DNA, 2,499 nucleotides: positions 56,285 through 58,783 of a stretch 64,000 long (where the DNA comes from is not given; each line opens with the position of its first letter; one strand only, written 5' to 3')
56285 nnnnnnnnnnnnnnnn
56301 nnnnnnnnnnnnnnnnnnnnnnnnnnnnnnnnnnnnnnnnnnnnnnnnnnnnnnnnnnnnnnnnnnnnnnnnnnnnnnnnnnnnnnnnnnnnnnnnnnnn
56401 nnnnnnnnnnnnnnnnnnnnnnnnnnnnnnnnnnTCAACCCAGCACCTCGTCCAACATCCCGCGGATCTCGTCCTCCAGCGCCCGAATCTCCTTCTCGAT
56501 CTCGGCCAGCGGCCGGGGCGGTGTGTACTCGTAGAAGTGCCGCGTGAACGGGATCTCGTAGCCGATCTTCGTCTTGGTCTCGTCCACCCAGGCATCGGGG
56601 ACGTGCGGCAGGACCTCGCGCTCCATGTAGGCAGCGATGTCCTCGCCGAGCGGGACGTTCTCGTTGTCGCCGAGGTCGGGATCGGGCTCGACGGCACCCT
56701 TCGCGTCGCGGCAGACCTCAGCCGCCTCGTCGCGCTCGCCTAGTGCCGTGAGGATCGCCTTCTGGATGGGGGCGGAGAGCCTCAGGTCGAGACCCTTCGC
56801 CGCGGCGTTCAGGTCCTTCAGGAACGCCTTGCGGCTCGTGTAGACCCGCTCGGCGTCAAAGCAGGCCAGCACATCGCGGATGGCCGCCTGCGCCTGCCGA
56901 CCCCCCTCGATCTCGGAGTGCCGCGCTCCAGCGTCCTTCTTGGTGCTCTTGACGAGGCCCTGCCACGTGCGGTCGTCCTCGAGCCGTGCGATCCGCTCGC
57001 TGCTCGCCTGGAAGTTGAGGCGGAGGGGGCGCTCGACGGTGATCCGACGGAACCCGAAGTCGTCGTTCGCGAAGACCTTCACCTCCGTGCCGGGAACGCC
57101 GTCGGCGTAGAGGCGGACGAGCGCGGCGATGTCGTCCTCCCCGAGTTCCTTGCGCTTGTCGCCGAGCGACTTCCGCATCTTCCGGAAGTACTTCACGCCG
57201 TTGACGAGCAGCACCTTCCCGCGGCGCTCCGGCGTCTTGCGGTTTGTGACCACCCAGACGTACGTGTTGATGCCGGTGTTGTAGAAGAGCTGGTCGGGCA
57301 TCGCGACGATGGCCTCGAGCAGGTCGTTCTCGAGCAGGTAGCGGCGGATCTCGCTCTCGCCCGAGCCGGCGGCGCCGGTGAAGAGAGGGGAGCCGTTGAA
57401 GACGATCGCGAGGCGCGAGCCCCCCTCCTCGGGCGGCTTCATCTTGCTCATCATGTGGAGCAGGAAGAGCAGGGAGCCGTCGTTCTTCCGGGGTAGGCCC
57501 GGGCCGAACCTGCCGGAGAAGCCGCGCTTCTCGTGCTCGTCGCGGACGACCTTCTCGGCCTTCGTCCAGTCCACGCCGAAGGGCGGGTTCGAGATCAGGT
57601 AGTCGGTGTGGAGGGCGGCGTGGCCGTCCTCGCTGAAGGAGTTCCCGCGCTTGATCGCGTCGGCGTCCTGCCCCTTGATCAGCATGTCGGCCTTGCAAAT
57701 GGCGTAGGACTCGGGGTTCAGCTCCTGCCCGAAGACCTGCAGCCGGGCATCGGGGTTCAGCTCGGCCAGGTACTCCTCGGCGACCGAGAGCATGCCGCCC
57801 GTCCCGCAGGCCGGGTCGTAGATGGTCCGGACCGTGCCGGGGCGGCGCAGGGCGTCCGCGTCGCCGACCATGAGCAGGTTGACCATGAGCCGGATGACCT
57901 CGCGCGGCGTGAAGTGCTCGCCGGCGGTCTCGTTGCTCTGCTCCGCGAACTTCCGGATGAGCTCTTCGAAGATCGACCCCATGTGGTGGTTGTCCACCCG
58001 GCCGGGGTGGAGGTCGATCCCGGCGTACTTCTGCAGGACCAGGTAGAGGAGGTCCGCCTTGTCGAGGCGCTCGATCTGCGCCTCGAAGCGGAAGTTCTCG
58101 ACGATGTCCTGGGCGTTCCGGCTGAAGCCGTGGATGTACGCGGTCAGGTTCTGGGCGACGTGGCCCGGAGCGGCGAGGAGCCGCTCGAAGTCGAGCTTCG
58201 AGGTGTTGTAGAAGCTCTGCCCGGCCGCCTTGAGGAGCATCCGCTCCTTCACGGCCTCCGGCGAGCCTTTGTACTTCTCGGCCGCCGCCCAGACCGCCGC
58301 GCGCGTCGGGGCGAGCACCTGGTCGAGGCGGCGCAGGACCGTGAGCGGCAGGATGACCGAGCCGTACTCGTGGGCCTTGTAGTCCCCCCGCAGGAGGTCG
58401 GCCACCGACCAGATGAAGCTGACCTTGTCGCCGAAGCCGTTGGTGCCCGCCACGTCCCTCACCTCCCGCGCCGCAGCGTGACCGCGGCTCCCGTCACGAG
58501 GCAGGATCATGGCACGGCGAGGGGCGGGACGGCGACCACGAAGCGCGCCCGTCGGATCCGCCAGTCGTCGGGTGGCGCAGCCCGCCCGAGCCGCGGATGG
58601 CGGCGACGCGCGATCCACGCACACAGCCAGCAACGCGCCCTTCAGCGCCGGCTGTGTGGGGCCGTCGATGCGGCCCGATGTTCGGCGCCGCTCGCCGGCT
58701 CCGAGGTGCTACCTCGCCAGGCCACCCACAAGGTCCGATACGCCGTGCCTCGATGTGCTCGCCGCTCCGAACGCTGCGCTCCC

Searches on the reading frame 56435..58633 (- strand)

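Call 13: search_protein_families(library=pfam, proteins=[window:56435-58633:-], max_evalue=0.01)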
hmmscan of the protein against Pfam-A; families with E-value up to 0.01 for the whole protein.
window:56435-58633:- (732 aa): 2 families
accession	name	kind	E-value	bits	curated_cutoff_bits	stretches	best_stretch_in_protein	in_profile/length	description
PF02384.22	N6_Mtase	-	1.4e-60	205.7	20.4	1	215-512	3-275/311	N-6 DNA Methylase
PF12161.14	HsdM_N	-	2.7e-26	93.2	24.5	1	72-202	3-134/135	HsdM N-terminal domain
